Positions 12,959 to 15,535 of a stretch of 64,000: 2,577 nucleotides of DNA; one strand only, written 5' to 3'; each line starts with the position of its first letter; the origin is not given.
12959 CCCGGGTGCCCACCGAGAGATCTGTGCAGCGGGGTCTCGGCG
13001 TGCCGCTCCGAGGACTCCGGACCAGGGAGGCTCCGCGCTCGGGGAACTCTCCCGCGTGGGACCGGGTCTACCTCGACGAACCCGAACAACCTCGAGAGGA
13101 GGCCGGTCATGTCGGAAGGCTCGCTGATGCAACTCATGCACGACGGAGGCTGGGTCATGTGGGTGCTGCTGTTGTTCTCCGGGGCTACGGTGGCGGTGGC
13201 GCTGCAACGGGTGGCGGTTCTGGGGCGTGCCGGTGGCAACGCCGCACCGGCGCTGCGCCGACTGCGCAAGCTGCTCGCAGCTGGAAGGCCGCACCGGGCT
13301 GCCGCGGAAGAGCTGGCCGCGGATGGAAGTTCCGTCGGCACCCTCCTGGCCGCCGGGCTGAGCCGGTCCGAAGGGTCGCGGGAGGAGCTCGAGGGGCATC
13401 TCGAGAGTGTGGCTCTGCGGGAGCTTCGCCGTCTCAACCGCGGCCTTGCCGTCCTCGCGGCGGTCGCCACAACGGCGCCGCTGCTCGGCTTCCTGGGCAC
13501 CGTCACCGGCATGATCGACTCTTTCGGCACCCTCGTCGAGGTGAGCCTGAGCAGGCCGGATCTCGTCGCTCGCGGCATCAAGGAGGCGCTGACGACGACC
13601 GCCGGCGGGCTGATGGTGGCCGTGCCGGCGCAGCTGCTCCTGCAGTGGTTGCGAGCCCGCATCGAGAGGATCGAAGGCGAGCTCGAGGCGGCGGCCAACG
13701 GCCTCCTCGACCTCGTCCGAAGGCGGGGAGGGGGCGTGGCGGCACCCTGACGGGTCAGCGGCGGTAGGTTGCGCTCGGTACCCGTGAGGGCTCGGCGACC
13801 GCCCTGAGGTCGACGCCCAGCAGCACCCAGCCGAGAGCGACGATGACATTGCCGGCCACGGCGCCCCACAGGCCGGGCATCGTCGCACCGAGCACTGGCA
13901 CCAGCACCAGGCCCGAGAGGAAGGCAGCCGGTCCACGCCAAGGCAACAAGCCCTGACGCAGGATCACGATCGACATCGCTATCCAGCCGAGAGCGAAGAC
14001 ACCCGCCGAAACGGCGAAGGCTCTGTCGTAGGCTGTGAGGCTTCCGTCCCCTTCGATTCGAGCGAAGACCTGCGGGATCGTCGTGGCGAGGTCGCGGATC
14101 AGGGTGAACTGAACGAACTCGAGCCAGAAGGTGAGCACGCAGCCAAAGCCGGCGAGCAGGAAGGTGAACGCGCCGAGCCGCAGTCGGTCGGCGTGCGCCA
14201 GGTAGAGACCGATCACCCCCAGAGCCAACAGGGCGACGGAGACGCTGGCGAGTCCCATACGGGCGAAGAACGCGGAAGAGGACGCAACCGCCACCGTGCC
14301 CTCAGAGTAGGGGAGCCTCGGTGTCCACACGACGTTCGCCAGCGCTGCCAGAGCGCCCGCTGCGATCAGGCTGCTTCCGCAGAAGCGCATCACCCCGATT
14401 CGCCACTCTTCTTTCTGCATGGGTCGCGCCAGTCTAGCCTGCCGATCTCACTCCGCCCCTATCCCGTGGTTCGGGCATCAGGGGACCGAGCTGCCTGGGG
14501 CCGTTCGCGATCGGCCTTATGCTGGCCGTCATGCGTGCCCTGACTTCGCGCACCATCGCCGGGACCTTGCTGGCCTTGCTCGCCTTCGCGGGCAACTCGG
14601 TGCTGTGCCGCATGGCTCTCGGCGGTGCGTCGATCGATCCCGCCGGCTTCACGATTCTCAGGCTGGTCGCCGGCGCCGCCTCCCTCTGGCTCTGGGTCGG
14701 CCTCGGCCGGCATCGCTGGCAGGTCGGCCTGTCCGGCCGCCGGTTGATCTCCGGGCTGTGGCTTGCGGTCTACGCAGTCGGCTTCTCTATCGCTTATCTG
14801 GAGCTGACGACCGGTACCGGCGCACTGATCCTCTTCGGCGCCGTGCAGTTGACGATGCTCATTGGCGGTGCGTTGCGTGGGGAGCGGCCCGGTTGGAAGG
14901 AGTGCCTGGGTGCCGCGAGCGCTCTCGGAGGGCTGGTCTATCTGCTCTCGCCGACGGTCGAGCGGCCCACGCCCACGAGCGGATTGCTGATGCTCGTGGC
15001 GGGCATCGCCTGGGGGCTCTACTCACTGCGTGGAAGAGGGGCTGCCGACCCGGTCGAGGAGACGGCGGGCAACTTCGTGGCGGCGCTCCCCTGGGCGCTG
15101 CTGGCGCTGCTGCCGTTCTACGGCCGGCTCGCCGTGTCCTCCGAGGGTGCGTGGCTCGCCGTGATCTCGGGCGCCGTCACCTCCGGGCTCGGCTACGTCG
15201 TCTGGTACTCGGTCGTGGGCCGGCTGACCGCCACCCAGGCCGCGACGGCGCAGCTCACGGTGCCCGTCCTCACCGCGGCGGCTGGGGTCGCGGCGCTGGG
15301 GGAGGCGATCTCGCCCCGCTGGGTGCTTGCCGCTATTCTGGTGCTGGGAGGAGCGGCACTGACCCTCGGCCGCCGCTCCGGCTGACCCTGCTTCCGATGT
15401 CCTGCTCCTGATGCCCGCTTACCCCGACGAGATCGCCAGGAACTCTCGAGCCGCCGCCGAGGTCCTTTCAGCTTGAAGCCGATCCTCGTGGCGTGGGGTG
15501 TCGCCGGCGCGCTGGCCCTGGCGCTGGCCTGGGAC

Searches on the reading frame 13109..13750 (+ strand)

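Call 66: search_protein_families(library=pfam, proteins=[window:13109-13750:+], max_evalue=0.0001)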
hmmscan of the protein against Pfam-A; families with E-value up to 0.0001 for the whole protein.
window:13109-13750:+ (213 aa): 1 family
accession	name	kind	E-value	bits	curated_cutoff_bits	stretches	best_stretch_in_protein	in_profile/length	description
PF01618.21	MotA_ExbB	-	5.4e-28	97.7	22.9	1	78-193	8-126/127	MotA/TolQ/ExbB proton channel family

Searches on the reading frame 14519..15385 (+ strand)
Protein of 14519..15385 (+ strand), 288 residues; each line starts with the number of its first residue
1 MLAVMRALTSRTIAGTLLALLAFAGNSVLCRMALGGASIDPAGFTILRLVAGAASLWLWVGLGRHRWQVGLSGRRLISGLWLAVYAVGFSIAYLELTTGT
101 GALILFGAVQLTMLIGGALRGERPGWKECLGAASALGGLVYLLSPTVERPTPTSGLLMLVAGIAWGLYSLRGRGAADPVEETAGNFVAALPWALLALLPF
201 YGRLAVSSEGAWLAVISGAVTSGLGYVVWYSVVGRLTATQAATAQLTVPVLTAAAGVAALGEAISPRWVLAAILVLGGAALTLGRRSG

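Call 66: search_protein_families(library=pfam, proteins=[window:14519-15385:+], max_evalue=0.0001)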
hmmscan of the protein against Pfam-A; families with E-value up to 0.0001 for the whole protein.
window:14519-15385:+ (288 aa): 1 family
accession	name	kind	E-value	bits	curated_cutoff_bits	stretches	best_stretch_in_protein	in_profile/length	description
PF00892.27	EamA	-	3.9e-19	69.7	28.2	1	156-283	5-134/135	EamA-like transporter family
